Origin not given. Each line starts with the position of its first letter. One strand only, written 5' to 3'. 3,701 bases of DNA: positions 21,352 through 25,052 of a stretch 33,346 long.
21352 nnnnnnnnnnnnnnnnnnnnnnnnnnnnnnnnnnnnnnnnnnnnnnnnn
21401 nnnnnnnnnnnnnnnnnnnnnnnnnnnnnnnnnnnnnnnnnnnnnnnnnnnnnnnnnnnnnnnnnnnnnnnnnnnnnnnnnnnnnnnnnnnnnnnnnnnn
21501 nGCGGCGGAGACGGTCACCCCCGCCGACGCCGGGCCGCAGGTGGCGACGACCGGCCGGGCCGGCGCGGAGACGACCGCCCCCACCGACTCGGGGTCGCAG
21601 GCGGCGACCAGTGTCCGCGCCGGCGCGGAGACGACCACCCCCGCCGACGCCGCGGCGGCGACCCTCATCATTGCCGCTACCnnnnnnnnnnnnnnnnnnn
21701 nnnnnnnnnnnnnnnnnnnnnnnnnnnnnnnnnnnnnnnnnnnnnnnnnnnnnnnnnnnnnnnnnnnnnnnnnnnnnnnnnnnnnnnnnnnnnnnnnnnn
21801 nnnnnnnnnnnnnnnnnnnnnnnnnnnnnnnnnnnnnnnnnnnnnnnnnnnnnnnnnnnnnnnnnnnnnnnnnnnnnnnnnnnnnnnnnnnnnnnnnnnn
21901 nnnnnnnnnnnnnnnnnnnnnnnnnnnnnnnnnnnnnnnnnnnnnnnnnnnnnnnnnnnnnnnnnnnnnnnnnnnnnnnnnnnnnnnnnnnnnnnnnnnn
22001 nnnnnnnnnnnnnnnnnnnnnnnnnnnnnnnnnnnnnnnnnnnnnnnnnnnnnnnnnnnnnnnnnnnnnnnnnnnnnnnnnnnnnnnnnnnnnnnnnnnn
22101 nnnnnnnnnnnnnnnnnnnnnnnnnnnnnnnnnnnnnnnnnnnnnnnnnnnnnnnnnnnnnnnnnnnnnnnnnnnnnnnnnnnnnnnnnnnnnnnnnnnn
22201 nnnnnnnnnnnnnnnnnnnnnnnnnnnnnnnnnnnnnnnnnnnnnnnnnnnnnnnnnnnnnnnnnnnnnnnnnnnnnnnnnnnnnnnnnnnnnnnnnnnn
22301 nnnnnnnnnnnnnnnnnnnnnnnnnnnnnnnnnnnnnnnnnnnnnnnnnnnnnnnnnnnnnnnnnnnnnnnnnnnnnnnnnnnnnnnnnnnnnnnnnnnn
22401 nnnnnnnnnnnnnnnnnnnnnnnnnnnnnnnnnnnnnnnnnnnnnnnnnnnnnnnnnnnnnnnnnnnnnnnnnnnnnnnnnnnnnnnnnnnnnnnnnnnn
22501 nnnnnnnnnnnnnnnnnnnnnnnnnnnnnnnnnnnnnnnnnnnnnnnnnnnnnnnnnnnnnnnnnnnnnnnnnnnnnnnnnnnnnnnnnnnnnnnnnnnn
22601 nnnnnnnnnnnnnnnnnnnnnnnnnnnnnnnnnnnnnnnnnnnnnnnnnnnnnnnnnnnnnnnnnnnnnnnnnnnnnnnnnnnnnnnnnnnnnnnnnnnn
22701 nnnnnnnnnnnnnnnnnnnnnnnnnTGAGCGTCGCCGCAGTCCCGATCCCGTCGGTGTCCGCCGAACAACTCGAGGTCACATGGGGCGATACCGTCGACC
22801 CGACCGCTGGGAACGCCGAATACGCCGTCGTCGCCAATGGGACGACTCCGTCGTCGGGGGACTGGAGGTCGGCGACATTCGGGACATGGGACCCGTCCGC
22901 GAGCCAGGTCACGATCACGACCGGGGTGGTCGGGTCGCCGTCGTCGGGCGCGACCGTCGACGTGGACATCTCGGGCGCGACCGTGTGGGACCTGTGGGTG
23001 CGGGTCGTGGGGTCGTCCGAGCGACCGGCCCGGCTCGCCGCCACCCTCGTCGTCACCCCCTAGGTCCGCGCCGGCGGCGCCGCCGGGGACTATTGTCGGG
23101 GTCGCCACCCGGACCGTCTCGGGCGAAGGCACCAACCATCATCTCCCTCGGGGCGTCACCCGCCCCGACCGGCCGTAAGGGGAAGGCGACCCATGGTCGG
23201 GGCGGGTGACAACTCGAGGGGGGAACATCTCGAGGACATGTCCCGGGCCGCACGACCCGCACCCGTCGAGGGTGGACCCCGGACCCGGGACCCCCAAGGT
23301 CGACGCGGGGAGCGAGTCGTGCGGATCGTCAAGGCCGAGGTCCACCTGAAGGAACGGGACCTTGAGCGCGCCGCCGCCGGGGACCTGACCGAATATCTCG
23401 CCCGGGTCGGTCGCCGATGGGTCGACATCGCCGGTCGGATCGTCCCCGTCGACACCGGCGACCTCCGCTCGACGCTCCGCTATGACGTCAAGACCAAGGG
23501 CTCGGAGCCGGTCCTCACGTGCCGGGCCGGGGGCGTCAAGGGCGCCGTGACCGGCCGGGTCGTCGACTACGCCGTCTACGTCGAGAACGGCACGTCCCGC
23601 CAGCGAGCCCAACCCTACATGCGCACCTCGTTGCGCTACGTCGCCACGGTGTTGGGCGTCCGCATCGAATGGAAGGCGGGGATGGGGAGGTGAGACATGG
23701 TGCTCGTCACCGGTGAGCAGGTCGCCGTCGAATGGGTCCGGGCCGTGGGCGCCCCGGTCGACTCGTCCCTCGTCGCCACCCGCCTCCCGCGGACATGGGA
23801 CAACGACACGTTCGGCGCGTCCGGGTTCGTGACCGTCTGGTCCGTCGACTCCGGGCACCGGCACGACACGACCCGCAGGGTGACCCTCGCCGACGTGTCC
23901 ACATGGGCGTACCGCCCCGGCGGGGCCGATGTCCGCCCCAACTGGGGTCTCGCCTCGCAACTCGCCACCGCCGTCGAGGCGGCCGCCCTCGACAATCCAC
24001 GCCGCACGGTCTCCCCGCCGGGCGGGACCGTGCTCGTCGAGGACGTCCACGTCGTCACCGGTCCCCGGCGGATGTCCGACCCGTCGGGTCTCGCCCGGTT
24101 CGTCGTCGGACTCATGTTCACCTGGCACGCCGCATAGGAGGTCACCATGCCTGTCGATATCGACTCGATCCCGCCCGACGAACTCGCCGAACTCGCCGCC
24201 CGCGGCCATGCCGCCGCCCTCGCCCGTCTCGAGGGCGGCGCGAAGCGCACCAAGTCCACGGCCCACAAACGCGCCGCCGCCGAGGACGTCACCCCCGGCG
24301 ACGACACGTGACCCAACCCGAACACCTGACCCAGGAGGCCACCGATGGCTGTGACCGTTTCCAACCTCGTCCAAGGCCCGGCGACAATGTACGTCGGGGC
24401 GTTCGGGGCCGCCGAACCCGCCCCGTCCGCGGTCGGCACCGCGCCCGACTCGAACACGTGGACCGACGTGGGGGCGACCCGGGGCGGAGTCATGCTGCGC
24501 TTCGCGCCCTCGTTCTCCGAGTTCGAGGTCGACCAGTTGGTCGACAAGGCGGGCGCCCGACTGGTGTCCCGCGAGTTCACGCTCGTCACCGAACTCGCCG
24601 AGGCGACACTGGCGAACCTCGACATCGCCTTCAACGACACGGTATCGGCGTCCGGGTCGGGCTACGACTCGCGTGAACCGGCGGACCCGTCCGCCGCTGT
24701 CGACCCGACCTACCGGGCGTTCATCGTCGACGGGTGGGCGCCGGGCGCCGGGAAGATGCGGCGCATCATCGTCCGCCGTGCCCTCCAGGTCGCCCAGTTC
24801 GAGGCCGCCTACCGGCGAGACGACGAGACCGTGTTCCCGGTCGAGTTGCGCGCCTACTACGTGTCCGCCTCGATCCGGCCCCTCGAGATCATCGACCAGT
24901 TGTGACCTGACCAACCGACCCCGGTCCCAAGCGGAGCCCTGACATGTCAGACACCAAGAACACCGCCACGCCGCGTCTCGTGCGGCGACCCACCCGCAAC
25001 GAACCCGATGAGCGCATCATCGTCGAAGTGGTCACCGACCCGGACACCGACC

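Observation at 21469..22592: Eighteen in-frame tandem 60-nt repeats encode a Thr/Pro-rich, mucin-like array with higher-order block structure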

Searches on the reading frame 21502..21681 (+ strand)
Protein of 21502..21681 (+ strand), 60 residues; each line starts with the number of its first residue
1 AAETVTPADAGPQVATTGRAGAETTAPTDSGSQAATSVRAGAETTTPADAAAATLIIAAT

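Call 37: find_homologous_proteins(query=A1, max_evalue=0.001)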
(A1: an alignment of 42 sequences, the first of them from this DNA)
Query A1 (42 sequences): 280 candidates shared short words with the query, none scored E <= 0.001.

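Call 38: search_solved_structures(query=A1, max_evalue=10, show_alignments=3)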
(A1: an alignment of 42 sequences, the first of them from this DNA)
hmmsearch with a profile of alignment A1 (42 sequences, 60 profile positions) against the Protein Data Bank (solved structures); distinct sequences matched with E-value up to 10: 2.
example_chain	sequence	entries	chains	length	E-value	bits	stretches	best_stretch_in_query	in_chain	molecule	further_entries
5azs_A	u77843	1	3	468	0.16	15.2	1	13-44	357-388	Outer membrane protein OprJ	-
7kl9_E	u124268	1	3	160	1.4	12.2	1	8-27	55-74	CTC-445.2 inhibitor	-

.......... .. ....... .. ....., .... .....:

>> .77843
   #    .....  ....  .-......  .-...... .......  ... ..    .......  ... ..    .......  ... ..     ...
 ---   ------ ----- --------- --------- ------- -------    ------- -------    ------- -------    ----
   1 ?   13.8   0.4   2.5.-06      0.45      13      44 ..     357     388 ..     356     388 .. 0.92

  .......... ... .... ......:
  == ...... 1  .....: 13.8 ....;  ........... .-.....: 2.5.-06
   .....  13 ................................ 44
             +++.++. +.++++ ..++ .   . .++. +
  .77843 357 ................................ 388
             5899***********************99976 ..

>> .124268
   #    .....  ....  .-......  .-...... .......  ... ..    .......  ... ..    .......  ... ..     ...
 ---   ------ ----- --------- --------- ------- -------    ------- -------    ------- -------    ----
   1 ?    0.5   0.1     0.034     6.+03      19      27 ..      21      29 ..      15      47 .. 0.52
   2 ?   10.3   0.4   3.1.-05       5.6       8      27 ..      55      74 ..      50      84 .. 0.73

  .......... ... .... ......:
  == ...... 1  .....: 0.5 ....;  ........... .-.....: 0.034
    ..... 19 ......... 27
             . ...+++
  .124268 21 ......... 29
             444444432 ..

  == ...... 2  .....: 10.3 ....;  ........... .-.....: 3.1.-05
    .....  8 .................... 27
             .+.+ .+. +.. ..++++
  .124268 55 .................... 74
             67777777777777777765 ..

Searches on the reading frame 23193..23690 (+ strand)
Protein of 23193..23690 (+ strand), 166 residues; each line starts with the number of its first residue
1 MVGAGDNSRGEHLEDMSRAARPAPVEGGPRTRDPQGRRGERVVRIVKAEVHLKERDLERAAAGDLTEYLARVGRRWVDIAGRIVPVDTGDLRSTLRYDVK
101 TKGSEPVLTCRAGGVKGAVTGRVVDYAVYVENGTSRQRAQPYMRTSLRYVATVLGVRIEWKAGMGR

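Call 11: search_protein_families(library=phrogs, proteins=[window:23193-23690:+], max_evalue=0.01)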
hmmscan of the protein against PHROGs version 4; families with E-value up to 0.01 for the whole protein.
window:23193-23690:+ (166 aa): 1 family
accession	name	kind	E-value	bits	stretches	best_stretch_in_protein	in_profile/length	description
phrog_5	-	connector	1.1e-12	49.3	1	55-151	103-194/239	tail completion or Neck1 protein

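Call 18: search_protein_families(library=pfam, proteins=[window:23193-23690:+], max_evalue=0.01)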
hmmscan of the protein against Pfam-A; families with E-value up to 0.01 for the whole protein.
window:23193-23690:+ (166 aa): 1 family
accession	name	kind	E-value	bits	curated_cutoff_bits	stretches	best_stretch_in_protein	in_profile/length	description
PF04883.17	HK97-gp10_like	-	0.0062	17.9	21.4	0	77-133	30-78/78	Bacteriophage HK97-gp10, putative tail-component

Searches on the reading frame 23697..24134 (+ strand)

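Call 11: search_protein_families(library=phrogs, proteins=[window:23697-24134:+], max_evalue=0.01)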
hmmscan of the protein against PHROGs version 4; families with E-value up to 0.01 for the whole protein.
window:23697-24134:+ (146 aa): 1 family
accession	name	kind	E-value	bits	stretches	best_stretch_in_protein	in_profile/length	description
phrog_123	-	connector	9.7e-07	29.8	1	2-144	5-131/139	tail terminator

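Call 18: search_protein_families(library=pfam, proteins=[window:23697-24134:+], max_evalue=0.01)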
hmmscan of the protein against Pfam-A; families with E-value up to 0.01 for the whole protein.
window:23697-24134:+ (146 aa): 0 families

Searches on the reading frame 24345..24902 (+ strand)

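Call 12: search_protein_families(library=phrogs, proteins=[window:24345-24902:+], max_evalue=0.01)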
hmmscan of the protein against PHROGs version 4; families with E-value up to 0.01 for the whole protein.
window:24345-24902:+ (186 aa): 4 families
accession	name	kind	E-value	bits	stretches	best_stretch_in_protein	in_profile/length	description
phrog_2175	-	other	3.2e-27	96.5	1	1-177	1-172/188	protein with Ig domain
phrog_885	-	tail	5e-06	26.7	1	11-172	20-177/338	major tail protein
phrog_21417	-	unknown function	3.9e-05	24.1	1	35-96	43-104/270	-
phrog_1280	-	other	0.00024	21.7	1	38-171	19-149/248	Ig domain containing protein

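Call 18: search_protein_families(library=pfam, proteins=[window:24345-24902:+], max_evalue=0.01)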
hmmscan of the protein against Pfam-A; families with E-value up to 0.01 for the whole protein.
window:24345-24902:+ (186 aa): 1 family
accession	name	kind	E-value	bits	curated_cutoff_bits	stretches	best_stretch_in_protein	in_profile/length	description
PF25681.1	Phage_TTP_17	-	7.1e-07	29.5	27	1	9-173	10-170/190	Phage tail tube protein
